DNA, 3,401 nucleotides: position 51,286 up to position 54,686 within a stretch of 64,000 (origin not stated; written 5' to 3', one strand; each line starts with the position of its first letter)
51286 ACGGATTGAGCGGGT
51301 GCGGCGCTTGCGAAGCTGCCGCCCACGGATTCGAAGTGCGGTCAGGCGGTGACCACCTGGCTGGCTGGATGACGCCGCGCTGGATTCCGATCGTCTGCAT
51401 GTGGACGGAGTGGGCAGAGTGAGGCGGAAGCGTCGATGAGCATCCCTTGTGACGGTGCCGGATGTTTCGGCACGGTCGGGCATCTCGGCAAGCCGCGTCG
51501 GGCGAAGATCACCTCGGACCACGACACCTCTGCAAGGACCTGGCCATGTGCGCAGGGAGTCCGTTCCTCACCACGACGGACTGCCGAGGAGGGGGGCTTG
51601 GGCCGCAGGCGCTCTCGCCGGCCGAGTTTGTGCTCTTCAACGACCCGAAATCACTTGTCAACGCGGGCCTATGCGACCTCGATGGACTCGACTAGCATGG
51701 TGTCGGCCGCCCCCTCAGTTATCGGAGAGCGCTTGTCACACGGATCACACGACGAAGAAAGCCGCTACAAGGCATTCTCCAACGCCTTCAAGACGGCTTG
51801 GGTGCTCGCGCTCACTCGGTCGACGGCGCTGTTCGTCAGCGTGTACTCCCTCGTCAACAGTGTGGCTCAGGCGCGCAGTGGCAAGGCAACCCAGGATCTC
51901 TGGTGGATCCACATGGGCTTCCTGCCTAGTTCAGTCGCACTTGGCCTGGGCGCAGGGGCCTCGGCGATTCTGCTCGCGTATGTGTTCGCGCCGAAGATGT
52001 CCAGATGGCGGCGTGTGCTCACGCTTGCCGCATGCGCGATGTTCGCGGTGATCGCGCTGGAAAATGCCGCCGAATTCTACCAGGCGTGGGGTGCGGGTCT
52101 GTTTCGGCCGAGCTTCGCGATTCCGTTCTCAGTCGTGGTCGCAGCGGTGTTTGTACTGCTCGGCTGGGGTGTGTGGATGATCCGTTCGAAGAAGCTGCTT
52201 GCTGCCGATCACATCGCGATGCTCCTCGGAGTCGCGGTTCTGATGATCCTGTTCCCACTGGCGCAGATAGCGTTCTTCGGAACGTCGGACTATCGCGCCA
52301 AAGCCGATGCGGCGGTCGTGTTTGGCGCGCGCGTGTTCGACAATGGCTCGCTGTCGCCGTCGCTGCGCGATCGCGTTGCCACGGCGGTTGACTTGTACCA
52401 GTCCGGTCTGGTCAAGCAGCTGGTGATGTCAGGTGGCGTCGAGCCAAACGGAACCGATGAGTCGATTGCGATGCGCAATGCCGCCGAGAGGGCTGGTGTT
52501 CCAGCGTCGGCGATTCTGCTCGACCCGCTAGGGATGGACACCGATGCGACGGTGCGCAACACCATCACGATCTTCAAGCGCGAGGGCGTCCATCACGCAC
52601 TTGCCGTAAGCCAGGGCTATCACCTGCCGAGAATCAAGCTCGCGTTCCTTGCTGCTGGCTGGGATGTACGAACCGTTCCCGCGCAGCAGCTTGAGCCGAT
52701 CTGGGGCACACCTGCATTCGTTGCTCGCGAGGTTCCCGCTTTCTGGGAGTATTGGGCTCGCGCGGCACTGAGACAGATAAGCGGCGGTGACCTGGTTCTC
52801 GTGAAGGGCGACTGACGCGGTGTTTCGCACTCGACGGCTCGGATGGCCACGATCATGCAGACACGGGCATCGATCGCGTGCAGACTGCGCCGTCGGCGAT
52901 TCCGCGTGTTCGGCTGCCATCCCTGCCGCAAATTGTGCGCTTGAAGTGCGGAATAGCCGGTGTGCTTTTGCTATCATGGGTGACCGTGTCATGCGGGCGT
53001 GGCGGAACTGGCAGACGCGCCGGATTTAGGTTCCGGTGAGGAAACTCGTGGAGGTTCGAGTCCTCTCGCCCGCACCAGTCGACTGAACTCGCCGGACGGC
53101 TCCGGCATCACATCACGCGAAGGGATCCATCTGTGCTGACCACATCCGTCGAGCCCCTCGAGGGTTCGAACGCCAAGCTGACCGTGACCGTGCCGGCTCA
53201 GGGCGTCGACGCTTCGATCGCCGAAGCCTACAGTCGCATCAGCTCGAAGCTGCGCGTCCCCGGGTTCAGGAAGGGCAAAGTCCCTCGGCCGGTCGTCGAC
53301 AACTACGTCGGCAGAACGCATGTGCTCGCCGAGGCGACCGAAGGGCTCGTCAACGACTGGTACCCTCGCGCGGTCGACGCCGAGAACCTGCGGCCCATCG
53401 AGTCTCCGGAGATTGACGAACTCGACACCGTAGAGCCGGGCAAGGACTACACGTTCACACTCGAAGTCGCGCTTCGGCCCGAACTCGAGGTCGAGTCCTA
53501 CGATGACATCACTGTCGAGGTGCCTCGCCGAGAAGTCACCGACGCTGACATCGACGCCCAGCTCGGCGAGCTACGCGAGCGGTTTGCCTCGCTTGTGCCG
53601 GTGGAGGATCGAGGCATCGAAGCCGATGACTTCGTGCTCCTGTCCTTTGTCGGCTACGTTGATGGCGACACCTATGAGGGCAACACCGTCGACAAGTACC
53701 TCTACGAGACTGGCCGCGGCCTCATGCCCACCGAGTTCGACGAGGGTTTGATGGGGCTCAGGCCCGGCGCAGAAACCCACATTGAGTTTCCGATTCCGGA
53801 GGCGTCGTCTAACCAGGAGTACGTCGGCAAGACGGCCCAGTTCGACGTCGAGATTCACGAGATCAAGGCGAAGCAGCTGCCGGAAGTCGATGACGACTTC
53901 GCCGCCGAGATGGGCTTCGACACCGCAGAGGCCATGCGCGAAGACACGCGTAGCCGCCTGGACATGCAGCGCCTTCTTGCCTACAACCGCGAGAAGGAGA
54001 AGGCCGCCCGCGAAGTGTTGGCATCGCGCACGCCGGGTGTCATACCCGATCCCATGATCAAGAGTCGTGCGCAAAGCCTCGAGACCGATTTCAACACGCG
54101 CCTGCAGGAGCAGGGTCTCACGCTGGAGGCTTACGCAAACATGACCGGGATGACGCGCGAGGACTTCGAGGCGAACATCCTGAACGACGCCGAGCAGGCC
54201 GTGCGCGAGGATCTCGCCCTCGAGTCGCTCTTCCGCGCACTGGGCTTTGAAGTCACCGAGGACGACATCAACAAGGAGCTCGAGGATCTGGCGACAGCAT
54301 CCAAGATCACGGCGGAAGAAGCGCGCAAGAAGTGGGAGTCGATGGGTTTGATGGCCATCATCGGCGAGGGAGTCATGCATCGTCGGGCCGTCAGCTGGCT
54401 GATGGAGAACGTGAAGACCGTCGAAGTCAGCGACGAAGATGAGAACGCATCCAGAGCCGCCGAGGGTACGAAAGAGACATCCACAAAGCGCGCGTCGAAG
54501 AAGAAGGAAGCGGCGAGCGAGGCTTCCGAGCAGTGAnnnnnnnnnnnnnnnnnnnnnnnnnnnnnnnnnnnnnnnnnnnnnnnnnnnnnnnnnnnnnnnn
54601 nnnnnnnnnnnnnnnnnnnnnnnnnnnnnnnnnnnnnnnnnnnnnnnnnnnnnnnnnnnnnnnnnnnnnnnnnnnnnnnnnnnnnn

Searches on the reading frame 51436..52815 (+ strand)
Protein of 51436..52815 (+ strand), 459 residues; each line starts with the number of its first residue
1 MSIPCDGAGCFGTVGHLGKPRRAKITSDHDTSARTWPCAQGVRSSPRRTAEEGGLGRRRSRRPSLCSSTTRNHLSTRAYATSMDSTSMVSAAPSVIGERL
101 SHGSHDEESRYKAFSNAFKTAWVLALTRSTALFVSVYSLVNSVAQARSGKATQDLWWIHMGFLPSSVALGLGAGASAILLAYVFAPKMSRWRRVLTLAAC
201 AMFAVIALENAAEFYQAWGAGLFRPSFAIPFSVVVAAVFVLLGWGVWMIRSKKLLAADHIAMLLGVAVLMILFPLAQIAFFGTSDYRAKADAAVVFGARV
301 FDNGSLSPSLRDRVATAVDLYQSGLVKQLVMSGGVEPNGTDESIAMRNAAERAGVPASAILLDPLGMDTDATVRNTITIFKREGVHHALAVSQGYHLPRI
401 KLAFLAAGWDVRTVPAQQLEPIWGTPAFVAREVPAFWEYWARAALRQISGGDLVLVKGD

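Call 41: search_protein_families(library=pfam, proteins=[window:51436-52815:+], max_evalue=0.0001)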
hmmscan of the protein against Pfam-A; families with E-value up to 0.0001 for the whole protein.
window:51436-52815:+ (459 aa): 1 family
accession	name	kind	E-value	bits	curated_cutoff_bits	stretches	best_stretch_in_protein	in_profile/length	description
PF02698.23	DUF218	-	1.1e-20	74.4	27.6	1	291-425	1-110/133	DUF218 domain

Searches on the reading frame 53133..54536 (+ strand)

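Call 41: search_protein_families(library=pfam, proteins=[window:53133-54536:+], max_evalue=0.0001)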
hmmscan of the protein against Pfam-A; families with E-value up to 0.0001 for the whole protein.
window:53133-54536:+ (467 aa): 3 families
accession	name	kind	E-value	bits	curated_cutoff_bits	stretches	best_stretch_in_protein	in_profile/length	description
PF05697.18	Trigger_N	-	5.2e-42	144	22.2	1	4-146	3-143/144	Bacterial trigger factor protein (TF)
PF05698.19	Trigger_C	-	6.8e-25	88.4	22.7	1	264-425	1-162/162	Bacterial trigger factor protein (TF) C-terminus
PF00254.34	FKBP_C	-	1.6e-05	25.6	21.1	1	162-241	5-93/94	FKBP-type peptidyl-prolyl cis-trans isomerase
